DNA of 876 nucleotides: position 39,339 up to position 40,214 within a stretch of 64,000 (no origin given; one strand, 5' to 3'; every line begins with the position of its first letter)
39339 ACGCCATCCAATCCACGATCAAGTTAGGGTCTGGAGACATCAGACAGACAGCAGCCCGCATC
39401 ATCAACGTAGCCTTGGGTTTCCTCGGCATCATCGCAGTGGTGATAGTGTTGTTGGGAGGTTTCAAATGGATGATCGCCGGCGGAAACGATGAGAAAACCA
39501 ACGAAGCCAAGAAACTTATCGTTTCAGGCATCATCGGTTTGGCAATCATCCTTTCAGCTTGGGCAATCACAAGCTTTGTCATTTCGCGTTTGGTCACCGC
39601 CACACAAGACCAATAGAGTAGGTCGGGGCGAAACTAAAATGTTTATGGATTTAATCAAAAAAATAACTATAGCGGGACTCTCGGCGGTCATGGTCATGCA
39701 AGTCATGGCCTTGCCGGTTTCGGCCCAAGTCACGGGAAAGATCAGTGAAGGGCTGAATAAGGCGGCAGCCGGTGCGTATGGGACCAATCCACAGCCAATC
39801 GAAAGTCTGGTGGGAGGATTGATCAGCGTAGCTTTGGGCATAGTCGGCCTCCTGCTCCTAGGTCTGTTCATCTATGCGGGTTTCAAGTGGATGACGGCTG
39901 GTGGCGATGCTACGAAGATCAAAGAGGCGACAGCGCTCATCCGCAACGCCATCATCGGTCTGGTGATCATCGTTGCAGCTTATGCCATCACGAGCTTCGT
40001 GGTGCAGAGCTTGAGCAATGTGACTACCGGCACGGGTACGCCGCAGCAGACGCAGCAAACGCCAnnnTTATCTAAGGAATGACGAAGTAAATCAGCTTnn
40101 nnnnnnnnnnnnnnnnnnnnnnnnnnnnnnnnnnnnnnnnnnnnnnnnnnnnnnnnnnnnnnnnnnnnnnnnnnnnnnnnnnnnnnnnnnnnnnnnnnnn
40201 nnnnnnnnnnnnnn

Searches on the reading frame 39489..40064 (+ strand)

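Call 87: search_protein_families(library=pfam, proteins=[window:39489-40064:+], max_evalue=0.001)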
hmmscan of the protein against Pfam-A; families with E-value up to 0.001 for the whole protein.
window:39489-40064:+ (192 aa): 1 family
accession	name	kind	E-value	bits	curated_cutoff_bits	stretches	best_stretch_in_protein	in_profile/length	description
PF18895.5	T4SS_pilin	-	1.7e-08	34.9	26.6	1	111-171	12-71/71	Type IV secretion system pilin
